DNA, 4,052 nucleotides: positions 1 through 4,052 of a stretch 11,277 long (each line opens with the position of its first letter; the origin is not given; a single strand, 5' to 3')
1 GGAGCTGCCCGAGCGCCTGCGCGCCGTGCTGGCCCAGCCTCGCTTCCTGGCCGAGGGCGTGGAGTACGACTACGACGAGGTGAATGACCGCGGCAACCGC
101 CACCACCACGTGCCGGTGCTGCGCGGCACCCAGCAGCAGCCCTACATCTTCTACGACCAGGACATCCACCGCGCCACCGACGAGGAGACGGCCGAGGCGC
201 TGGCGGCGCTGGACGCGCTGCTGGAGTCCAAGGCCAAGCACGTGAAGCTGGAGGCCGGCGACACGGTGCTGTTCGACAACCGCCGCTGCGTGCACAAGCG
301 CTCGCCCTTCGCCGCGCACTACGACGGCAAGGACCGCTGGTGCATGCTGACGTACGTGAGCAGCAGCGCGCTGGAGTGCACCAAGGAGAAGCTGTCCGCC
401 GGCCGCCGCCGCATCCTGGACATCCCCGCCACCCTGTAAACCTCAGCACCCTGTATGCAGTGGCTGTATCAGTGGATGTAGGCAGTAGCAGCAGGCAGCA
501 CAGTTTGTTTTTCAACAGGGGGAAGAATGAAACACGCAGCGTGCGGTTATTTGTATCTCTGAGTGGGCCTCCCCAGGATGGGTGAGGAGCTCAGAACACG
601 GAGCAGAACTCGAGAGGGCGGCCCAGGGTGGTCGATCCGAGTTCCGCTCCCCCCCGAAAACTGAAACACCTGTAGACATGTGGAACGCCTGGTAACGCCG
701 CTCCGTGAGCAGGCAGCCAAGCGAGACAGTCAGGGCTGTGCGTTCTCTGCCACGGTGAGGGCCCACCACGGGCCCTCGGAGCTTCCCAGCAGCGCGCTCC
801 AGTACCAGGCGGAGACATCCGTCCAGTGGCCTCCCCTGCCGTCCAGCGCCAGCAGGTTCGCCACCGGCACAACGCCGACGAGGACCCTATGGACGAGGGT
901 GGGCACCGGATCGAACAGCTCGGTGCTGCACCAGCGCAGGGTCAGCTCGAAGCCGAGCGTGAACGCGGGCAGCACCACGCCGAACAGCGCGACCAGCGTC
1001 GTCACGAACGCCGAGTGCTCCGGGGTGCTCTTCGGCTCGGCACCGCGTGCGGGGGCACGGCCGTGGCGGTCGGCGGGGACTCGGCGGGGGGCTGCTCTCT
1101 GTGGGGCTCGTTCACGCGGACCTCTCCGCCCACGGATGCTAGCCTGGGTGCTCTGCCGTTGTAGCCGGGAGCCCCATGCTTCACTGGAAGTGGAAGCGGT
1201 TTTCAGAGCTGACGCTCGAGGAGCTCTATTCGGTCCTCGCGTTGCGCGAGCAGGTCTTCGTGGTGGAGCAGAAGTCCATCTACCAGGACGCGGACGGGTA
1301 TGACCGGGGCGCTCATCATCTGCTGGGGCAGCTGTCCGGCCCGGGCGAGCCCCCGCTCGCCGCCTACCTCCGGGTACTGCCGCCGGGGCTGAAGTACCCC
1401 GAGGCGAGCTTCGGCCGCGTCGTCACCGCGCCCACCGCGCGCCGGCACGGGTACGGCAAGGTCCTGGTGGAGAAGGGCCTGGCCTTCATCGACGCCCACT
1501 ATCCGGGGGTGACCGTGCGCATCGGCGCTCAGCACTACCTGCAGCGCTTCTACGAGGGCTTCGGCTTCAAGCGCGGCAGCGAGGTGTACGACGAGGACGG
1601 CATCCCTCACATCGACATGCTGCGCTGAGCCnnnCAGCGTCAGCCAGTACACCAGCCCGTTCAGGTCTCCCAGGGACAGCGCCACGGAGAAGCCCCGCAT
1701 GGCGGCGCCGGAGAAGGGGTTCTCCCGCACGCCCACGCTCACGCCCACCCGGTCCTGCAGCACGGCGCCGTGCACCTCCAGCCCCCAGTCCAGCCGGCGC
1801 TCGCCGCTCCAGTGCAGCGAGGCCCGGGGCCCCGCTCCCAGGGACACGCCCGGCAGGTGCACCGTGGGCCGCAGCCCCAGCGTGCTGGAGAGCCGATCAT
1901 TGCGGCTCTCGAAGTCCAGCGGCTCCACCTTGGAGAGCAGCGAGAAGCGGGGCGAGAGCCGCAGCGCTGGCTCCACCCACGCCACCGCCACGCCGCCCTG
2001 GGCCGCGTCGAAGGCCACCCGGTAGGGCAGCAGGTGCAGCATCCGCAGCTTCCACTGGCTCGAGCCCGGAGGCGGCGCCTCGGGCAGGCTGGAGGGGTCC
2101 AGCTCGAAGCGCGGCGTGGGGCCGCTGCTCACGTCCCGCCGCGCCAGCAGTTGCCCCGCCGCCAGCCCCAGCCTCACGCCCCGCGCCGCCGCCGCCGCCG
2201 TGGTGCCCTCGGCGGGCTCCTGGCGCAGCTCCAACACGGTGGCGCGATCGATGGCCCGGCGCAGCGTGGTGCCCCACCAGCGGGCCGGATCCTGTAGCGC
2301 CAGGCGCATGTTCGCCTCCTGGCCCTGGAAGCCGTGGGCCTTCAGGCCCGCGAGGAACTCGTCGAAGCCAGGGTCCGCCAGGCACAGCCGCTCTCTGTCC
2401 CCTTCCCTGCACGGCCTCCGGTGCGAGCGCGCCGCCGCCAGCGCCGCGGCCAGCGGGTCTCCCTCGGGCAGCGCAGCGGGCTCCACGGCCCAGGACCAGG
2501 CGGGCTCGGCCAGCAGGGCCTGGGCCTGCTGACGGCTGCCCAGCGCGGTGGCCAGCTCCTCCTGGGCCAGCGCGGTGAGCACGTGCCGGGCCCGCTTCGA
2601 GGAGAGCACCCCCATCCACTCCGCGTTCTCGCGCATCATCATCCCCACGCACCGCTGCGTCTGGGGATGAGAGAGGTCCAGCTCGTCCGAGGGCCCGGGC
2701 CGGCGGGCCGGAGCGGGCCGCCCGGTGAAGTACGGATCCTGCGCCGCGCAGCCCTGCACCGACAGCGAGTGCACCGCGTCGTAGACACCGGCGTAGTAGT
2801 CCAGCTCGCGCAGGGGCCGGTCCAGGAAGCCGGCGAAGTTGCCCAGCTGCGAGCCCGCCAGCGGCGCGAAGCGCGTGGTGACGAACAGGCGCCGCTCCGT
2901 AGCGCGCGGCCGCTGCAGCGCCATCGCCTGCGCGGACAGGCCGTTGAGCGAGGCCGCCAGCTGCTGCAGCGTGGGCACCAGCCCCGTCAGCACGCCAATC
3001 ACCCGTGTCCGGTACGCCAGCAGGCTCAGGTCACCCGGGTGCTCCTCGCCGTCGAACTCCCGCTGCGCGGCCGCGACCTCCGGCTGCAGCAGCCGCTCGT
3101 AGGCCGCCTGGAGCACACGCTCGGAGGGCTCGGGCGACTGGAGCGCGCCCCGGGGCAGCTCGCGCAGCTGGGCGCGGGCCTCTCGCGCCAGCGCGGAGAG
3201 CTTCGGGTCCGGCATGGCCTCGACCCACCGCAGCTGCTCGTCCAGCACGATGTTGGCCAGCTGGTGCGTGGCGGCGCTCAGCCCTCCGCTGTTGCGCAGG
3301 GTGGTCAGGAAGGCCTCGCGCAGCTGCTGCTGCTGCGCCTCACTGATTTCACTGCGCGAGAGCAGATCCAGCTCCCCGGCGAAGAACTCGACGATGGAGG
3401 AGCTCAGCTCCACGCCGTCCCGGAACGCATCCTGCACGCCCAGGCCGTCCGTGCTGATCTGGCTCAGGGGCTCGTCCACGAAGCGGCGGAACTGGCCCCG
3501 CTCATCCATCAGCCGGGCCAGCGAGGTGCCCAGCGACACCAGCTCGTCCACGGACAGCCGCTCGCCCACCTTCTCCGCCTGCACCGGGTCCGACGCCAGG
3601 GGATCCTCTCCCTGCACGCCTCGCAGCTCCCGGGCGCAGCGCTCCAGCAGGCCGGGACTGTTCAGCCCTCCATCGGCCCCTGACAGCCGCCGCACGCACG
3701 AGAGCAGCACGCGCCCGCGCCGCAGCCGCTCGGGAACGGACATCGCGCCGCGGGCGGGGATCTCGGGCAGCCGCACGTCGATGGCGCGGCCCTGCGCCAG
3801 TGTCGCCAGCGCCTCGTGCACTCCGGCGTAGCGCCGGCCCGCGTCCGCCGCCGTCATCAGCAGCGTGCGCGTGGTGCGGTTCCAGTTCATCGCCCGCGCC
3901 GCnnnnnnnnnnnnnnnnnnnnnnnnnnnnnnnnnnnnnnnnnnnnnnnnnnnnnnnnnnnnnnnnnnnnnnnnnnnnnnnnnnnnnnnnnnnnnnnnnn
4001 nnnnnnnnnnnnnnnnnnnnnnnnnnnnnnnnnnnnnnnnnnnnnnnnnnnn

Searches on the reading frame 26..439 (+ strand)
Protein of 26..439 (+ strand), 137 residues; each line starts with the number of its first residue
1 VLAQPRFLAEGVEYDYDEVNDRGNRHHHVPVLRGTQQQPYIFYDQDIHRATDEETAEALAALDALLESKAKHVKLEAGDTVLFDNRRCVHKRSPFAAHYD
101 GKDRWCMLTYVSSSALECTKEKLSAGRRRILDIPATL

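Call 4: search_protein_families(library=pfam, proteins=[window:26-439:+], max_evalue=0.01)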
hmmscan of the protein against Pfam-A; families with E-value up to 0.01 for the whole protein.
window:26-439:+ (137 aa): 2 families
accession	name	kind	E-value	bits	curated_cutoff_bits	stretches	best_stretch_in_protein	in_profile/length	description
PF02668.22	TauD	-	2.8e-09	37.7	27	1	43-107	201-264/267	Taurine catabolism dioxygenase TauD, TfdA family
PF08943.16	CsiD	-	0.0045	16.7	27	1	33-100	213-282/294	CsiD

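Call 5: search_protein_families(library=ncbifam, proteins=[window:26-439:+], max_evalue=0.01)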
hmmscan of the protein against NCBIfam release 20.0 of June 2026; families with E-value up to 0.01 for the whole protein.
window:26-439:+ (137 aa): 7 families
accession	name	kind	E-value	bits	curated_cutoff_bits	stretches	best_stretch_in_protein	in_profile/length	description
NF041363.1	GntD_guanitoxin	equivalog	3.3e-24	85.8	345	1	13-107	222-318/341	guanitoxin biosynthesis L-enduracididine beta-hydroxylase GntD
NF043003.1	ClavSyn_CS1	equivalog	1.3e-21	77.4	450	1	23-129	200-302/312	clavaminate synthase Cs1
TIGR03946.1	viomycin_VioC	equivalog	1.5e-20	73.5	418.6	1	14-112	215-315/333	arginine beta-hydroxylase, Fe(II)/alpha-ketoglutarate-dependent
TIGR02409.1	carnitine_bodg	equivalog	4.3e-05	22.7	414.75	1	72-112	315-353/366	gamma-butyrobetaine dioxygenase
NF049936.1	TriMthamethphnDioxTmpA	equivalog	5.7e-05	22.1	400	1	58-121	297-359/366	2-trimethylaminoethylphosphonate dioxygenase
NF002814.1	PRK02963.1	equivalog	0.00074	18.8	333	1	34-100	230-298/311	glutarate dioxygenase GlaH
TIGR02410.1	carnitine_TMLD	equivalog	0.0047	16.5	268.3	1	57-96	297-338/362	trimethyllysine dioxygenase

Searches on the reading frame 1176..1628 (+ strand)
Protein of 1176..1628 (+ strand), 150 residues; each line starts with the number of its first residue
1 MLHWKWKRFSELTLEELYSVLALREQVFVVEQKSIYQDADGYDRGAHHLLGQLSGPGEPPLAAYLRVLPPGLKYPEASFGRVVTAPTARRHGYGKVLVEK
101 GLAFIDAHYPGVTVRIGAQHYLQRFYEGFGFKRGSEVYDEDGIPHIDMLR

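Call 4: search_protein_families(library=pfam, proteins=[window:1176-1628:+], max_evalue=0.01)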
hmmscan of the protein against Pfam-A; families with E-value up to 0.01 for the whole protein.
window:1176-1628:+ (150 aa): 4 families
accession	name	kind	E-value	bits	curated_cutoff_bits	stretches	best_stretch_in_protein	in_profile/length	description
PF13673.13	Acetyltransf_10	-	3.9e-10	40.2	23.6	1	80-148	55-124/128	Acetyltransferase (GNAT) domain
PF00583.31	Acetyltransf_1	-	5.6e-06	27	20.7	1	47-131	34-116/116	Acetyltransferase (GNAT) family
PF13508.13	Acetyltransf_7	-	1.1e-05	26.2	27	1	76-132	29-83/84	Acetyltransferase (GNAT) domain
PF13527.13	Acetyltransf_9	-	0.00093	19.6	25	1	13-132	6-125/127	Acetyltransferase (GNAT) domain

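Call 5: search_protein_families(library=ncbifam, proteins=[window:1176-1628:+], max_evalue=0.01)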
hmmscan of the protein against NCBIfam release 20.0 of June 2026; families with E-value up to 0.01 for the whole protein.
window:1176-1628:+ (150 aa): 1 family
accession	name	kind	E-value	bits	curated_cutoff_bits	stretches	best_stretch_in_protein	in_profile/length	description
NF007644.0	PRK10314.1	equivalog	4.3e-30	104.6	171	1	1-150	1-148/153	GNAT family N-acetyltransferase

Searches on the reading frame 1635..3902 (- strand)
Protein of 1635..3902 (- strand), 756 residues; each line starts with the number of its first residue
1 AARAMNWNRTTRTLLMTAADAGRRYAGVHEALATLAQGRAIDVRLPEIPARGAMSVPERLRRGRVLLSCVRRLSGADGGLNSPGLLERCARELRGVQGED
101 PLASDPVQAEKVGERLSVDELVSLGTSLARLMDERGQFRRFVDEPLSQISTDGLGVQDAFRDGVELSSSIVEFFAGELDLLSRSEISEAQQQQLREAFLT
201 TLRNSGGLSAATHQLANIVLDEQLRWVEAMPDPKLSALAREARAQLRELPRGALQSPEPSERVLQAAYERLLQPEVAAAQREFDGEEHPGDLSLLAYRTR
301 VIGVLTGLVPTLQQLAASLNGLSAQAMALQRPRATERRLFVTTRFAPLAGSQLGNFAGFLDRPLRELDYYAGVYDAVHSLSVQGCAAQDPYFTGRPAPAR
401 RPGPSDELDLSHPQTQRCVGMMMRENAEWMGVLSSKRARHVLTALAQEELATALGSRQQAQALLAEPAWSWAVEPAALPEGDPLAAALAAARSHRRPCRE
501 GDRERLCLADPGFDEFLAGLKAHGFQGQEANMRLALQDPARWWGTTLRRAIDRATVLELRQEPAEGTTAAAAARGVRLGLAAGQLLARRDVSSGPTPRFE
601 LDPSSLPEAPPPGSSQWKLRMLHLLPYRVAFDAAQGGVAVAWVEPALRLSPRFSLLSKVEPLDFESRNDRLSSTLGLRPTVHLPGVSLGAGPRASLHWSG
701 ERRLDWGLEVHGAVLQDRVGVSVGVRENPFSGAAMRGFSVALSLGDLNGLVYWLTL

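Call 64: search_protein_families(library=pfam, proteins=[window:1635-3902:-], max_evalue=1)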
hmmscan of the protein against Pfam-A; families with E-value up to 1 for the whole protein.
seq(756 aa): 1 family
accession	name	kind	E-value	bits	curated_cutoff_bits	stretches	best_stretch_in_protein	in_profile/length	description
PF18859.6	acVLRF1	-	0.058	14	27.1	1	209-276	60-129/130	Actinobacteria/chloroflexi VLRF1 release factor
